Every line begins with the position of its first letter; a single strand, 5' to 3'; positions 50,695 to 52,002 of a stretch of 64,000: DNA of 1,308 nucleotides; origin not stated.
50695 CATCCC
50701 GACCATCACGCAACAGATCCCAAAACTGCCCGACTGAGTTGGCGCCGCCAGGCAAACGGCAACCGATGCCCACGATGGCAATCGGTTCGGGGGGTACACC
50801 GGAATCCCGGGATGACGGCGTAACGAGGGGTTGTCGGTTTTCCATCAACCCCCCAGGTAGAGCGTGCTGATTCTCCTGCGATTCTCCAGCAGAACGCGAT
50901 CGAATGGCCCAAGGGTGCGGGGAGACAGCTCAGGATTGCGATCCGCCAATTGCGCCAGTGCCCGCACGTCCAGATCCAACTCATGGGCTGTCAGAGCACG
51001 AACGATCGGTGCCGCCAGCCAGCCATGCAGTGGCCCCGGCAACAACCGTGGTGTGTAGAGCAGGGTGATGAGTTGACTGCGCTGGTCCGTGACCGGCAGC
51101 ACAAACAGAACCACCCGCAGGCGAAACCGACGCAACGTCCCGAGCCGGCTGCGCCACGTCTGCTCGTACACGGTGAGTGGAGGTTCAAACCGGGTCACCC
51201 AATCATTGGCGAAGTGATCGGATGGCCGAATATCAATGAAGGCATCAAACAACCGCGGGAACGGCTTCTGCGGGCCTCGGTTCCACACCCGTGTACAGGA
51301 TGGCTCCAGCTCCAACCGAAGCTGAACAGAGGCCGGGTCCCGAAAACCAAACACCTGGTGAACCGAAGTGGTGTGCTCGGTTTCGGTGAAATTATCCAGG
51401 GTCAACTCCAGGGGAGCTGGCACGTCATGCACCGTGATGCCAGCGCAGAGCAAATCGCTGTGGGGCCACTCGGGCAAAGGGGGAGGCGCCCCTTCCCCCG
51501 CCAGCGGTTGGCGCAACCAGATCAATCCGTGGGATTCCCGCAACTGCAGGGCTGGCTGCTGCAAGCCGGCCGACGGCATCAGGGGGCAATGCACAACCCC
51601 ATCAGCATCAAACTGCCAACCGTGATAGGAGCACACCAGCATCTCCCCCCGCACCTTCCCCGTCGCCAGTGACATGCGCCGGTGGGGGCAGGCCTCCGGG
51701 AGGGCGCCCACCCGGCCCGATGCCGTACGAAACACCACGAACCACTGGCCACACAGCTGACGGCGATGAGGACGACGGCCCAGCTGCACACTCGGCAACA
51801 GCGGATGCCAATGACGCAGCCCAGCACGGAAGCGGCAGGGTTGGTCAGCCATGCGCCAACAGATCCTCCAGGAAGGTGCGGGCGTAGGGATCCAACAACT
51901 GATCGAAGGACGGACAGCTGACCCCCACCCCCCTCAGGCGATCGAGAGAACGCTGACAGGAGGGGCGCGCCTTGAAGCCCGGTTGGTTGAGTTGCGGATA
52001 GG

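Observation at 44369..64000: PKS cluster predicted to make a heterocyst-glycolipid-like glycosylated long-chain 1,3-diol in a picocyanobacterium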

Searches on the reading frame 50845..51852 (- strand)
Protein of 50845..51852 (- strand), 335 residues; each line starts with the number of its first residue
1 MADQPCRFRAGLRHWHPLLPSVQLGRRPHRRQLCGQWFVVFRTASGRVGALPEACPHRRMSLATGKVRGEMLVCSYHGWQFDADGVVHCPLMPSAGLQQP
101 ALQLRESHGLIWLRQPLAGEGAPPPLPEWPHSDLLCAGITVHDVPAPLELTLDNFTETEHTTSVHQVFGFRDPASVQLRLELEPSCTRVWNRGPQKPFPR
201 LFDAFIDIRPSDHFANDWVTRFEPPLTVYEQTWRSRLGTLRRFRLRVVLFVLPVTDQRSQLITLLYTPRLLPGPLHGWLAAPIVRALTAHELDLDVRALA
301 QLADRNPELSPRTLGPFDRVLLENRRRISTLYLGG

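Call 3: search_protein_families(library=pfam, proteins=[window:50845-51852:-])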
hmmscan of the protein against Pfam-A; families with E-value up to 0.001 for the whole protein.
window:50845-51852:- (335 aa): 2 families
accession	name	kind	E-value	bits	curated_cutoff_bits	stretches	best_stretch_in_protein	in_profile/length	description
PF00355.32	Rieske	-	1.8e-17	63.4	20.3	1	14-88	1-76/88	Rieske [2Fe-2S] domain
PF19112.6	VanA_C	-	0.00017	22.3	23.5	1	145-266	2-126/193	Vanillate O-demethylase oxygenase C-terminal domain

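Call 20: search_protein_families(library=ncbifam, proteins=[window:50845-51852:-], max_evalue=0.01)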
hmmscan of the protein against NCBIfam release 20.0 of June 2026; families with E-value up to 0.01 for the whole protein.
window:50845-51852:- (335 aa): 6 families
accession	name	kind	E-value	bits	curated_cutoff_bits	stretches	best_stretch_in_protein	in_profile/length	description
NF052579.1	BetMthstMoxSdmAMthl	equivalog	9.5e-13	47.8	600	1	33-85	37-89/351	4beta-methylsterol monooxygenase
NF058607.1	GlBtMonoOxGbcA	equivalog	0.00037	19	670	1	38-86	81-130/420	glycine betaine monooxygenase oxygenase subunit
NF042946.1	3PPDioc_HcaE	equivalog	0.00054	19.1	830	1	38-92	64-120/450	3-phenylpropionate/cinnamic acid dioxygenase subunit alpha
TIGR03228.1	anthran_1_2_A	equivalog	0.0016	17.2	671.9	1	35-86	61-113/438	anthranilate 1,2-dioxygenase large subunit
TIGR03229.1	benzo_1_2_benA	equivalog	0.002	17.1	780.95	1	35-87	61-114/433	benzoate 1,2-dioxygenase large subunit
TIGR02377.1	MocE_fam_FeS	subfamily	0.0053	16.7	136.15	1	33-82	21-70/101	MocE family 2Fe-2S type ferredoxin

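Call 38: search_solved_structures(query=window:50845-51852:-, max_evalue=0.001)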
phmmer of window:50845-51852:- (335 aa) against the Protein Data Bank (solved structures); distinct sequences matched with E-value up to 0.001: 25.
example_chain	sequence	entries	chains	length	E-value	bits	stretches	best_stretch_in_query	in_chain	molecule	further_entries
7fjl_A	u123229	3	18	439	2.7e-15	59.5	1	9-166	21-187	Rieske (2Fe-2S) domain protein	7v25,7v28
7fhr_A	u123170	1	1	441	5.8e-14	55.1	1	14-129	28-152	Putative Phthalate 4,5-dioxygenase, subunit alpha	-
6wnc_A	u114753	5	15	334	1.4e-11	47.3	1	46-177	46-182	SxtDIOX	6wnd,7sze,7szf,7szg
7qwt_A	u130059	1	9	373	7e-11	45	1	12-212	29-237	Rieske (2Fe-2S) domain protein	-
6wn3_A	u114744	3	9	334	1.8e-10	43.7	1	33-166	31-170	SxtT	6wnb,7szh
6icp_A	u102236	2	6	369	2e-10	43.5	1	12-166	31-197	Methylxanthine N1-demethylase NdmA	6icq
6ick_A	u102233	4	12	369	2e-10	43.5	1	12-166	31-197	Methylxanthine N1-demethylase NdmA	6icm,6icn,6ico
9ina_A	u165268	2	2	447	6.8e-10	41.8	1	13-129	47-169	Rieske (2Fe-2S) domain protein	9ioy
3gb4_A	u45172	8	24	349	3.3e-08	36.2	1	15-168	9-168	DdmC | Dicamba O-demethylase, oxygenase component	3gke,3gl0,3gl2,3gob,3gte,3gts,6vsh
4qdc_A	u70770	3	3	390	4.3e-08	35.8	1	4-103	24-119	3-ketosteroid 9alpha-hydroxylase oxygenase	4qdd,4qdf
2zyl_A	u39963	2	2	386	6.8e-07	31.9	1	13-96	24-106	POSSIBLE OXIDOREDUCTASE | 3-ketosteroid-9-alpha-monooxygenase oxygenase subunit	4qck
6icl_A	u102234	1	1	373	3.1e-06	29.7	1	12-166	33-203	Methylxanthine N3-demethylase NdmB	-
4nbg_A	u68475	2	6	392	5.2e-06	29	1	13-128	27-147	Terminal oxygenase component of carbazole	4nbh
4nbc_A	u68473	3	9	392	5.2e-06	29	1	13-128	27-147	Terminal oxygenase component of carbazole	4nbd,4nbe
4nb9_A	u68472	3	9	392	5.2e-06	29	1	13-128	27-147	Terminal oxygenase component of carbazole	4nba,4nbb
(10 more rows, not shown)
